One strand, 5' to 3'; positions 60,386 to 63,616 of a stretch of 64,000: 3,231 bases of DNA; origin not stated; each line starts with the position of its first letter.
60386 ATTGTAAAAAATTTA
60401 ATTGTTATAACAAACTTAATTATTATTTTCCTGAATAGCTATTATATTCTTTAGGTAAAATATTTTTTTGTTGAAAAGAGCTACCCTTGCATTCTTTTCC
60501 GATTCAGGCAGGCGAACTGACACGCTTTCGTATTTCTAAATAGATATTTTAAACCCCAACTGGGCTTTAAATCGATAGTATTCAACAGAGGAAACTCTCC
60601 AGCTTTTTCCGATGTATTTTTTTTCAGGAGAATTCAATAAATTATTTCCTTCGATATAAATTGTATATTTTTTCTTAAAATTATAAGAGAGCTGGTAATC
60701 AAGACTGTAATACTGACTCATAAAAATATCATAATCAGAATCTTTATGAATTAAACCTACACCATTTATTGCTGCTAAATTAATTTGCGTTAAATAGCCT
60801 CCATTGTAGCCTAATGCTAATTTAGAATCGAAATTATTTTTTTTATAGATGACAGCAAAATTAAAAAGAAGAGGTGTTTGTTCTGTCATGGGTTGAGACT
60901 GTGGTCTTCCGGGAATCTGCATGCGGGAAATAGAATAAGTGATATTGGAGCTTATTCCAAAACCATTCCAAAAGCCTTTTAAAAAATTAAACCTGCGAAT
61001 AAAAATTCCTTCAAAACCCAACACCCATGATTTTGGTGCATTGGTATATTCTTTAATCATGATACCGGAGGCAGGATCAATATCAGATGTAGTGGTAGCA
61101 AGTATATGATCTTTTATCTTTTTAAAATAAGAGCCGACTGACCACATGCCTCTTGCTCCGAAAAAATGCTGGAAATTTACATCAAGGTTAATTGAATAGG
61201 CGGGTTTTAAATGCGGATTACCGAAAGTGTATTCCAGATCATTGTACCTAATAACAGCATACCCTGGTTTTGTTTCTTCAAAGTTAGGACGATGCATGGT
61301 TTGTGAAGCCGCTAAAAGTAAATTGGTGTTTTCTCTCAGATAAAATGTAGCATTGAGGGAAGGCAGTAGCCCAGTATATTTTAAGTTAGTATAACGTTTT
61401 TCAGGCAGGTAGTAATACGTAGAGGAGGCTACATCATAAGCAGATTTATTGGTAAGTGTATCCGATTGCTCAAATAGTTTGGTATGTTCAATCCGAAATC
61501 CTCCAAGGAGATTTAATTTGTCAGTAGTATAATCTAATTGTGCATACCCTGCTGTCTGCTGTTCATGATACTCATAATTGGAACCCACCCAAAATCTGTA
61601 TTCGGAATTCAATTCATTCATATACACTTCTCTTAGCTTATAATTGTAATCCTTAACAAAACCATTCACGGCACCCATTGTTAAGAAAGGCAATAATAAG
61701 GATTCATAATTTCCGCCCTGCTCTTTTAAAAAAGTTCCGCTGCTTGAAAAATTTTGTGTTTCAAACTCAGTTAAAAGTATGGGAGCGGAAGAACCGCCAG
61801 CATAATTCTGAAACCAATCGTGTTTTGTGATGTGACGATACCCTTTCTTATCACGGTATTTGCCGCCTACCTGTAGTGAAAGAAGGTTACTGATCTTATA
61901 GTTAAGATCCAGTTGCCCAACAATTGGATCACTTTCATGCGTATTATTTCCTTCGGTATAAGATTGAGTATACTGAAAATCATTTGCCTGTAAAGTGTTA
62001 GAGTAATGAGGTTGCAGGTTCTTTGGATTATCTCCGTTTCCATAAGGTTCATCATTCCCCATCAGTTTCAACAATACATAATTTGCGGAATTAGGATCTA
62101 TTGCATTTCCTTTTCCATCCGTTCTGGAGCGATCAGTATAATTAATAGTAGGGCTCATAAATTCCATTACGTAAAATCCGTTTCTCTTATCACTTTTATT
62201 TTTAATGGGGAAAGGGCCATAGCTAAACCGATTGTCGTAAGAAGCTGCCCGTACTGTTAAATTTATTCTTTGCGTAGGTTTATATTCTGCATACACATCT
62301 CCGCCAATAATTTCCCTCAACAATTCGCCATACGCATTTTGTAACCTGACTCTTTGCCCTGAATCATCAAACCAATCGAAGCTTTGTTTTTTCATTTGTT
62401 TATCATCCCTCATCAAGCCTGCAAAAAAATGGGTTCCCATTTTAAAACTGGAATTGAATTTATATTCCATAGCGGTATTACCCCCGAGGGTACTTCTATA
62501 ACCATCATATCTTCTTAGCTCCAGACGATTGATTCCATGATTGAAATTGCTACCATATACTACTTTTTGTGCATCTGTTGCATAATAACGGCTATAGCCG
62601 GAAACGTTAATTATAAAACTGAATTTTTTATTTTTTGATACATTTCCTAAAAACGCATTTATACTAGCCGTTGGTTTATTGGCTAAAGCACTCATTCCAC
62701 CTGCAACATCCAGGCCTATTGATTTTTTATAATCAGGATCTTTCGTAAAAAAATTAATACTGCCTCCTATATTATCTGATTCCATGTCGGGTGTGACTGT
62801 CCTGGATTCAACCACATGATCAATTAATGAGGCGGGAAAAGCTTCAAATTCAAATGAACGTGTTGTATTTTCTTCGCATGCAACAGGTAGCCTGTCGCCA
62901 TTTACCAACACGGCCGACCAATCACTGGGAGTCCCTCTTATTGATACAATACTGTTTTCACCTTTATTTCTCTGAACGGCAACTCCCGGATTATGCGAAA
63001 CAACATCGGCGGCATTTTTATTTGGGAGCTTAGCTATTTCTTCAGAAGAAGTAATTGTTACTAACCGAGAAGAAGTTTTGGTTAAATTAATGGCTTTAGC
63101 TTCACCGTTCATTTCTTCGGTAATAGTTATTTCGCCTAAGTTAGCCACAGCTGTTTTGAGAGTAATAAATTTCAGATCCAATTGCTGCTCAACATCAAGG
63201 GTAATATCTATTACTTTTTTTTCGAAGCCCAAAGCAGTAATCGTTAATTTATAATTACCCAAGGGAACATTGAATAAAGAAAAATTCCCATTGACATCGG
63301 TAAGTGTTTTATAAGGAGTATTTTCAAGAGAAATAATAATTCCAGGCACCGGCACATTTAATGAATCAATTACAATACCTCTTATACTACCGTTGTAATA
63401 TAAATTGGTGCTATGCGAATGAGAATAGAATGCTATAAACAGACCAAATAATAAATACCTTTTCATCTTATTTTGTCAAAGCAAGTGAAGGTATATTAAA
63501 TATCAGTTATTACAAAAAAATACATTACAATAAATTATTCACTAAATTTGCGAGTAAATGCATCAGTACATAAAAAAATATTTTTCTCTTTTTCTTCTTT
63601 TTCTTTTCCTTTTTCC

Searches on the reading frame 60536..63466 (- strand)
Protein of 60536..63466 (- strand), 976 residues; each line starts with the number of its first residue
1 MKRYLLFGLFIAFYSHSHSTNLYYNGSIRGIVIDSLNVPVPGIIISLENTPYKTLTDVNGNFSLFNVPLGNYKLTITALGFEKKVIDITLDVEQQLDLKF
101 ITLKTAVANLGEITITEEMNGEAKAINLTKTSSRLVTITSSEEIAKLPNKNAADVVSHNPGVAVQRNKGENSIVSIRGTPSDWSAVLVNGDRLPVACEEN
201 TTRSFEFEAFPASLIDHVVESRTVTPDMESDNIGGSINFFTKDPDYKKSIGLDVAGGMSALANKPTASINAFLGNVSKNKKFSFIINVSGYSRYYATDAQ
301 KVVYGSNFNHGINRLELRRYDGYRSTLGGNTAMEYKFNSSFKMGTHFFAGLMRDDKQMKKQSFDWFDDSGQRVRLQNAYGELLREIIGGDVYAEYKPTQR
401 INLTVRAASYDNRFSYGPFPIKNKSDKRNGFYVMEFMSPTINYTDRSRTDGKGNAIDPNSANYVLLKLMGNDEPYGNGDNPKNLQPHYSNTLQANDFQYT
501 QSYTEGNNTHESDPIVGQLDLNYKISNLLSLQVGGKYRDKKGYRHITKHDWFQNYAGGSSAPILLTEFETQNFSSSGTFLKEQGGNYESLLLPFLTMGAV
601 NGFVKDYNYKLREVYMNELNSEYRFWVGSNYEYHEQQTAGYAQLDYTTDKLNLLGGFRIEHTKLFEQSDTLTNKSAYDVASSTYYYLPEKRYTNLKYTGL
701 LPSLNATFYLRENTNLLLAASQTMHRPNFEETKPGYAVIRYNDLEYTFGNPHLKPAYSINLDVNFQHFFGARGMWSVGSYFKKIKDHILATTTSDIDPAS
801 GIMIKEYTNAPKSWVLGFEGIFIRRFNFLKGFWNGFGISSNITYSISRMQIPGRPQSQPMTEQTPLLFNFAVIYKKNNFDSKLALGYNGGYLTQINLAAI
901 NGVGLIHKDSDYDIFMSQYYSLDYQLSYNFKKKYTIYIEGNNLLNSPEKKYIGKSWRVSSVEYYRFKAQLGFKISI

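Call 71: search_protein_families(library=pfam, proteins=[window:60536-63466:-], max_evalue=0.001)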
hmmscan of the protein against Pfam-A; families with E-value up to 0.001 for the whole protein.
window:60536-63466:- (976 aa): 5 families
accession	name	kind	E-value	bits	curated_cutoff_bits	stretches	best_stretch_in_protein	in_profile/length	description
PF00593.30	TonB_dep_Rec_b-barrel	-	1e-26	95.3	27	1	475-943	24-436/436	TonB dependent receptor-like, beta-barrel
PF14905.12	OMP_b-brl_3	-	7.7e-23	81.6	27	1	629-952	106-382/408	Outer membrane protein beta-barrel family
PF13620.12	CarboxypepD_reg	-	4.9e-15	56.1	32.3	1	27-100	1-79/82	Carboxypeptidase regulatory-like domain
PF13715.12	CarbopepD_reg_2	-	3.7e-14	53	32.2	1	28-114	1-87/88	CarboxypepD_reg-like domain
PF07715.20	Plug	-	1.3e-10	42.2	23.9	1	133-235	6-106/107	TonB-dependent Receptor Plug Domain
